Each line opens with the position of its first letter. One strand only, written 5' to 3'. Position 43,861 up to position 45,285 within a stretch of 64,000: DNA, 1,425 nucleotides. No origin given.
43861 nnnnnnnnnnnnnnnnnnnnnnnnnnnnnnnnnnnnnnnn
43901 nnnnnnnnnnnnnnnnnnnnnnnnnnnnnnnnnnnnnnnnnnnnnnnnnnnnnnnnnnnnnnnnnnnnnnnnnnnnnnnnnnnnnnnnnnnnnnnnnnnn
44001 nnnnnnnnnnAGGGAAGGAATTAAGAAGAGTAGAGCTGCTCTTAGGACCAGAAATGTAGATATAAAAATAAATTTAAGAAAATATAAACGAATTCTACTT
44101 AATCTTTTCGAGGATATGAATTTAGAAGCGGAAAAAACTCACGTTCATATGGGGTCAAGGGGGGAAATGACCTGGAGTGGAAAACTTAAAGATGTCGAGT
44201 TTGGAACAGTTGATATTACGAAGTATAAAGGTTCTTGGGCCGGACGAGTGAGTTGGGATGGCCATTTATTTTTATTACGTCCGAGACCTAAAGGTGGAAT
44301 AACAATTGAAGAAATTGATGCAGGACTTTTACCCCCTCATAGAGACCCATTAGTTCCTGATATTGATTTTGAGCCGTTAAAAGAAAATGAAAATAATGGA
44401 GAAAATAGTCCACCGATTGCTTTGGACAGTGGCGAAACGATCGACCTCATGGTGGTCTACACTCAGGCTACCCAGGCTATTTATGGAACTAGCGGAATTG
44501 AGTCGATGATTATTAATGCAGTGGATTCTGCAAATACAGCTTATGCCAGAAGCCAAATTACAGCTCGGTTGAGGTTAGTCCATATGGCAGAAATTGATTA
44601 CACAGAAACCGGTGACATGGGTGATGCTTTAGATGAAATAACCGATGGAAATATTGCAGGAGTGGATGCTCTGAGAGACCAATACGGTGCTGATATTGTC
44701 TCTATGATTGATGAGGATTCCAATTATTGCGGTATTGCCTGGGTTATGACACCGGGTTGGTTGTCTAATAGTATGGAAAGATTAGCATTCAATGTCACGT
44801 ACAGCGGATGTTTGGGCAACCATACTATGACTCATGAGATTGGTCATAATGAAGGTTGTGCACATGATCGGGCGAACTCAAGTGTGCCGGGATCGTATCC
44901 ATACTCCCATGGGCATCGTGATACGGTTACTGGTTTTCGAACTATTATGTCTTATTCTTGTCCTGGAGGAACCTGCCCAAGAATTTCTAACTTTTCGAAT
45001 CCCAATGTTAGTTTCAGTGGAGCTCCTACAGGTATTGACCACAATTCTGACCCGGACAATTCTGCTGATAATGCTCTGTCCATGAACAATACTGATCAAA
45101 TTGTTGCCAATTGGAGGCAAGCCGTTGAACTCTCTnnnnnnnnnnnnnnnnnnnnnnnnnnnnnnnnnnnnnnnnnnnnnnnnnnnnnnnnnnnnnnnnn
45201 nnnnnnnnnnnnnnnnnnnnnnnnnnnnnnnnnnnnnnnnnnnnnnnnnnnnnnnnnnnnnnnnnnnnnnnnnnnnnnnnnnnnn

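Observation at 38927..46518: Two adjacent large secreted proteins share six copies of one DNRLRE-like module: an FG-GAP propeller protein and a metzincin protease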

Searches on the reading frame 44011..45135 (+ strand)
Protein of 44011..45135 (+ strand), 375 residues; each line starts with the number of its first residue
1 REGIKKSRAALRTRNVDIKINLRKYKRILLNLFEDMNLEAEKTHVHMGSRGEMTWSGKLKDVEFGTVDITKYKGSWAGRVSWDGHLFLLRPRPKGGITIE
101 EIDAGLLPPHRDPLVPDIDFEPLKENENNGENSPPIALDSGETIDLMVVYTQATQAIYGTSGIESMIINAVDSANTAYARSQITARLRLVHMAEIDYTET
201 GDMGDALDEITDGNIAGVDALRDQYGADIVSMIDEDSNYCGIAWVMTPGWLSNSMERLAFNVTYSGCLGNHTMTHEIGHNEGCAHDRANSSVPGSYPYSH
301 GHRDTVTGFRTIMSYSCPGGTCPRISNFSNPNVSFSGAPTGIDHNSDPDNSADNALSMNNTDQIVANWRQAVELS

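Call 55: find_related_loci(query=A5, collection=metagenome_contigs, flank=10000)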
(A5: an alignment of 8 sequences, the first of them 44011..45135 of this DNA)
Query A5 (375 aa) in metagenome_contigs; peptide patterns used: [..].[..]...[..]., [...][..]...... (x = any residue, [..] = any of these).
600 stretches matched a pattern (row limit reached: there are more); 61 encode a relative of the query (tblastn E <= 1e-3); 61 distinct loci.
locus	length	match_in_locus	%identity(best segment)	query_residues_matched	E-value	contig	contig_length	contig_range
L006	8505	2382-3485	55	9-373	1e-131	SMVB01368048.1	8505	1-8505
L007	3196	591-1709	54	5-373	7e-130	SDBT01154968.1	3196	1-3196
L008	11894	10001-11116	46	6-371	5e-100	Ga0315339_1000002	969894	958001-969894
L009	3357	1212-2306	44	9-369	2e-86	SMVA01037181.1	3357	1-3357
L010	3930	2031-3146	42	14-375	4e-80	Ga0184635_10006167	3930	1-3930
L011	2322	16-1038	41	12-342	1e-75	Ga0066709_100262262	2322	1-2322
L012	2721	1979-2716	51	1-239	2e-66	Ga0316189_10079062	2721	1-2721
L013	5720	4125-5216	38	12-372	7e-63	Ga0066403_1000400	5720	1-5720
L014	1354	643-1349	66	30-291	2e-62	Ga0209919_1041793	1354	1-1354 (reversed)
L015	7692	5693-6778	35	14-371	1e-58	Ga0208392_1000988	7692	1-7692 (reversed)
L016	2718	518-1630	38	14-369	1e-58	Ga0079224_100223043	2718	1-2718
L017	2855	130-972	42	99-374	4e-57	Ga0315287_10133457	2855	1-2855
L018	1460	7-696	48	144-371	2e-57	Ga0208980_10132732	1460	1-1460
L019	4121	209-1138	40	67-371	1e-54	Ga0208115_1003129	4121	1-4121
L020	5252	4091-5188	37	12-372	5e-54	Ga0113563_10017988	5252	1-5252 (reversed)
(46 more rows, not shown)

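Call 78: search_solved_structures(query=A5, max_evalue=1, show_alignments=1)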
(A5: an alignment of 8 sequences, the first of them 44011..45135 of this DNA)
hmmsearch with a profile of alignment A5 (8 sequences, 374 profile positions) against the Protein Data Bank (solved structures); distinct sequences matched with E-value up to 1: 9.
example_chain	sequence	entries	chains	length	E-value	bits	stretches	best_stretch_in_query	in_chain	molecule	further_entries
4j4m_A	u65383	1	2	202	0.01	18.1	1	267-292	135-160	zinc-dependent metalloproteinase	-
3k7n_A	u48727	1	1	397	0.014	17.7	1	227-289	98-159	K-like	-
4q1l_A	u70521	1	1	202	0.024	16.8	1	227-290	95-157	Snake venom metalloproteinase leucurolysin-A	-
1wni_A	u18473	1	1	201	0.069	15.4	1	226-289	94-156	Trimerelysin II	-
1kug_A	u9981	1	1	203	0.12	14.6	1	266-289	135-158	metalloproteinase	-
1kuf_A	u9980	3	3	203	0.13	14.5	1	266-289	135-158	metalloproteinase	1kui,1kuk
3k7l_A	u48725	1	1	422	0.2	13.8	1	266-289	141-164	Atragin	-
1qua_A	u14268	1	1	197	0.25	13.5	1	236-292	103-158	ACUTOLYSIN-C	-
8k1i_A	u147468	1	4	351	0.82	11.8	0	182-215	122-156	NADP-dependent oxidoreductase domain-containing protein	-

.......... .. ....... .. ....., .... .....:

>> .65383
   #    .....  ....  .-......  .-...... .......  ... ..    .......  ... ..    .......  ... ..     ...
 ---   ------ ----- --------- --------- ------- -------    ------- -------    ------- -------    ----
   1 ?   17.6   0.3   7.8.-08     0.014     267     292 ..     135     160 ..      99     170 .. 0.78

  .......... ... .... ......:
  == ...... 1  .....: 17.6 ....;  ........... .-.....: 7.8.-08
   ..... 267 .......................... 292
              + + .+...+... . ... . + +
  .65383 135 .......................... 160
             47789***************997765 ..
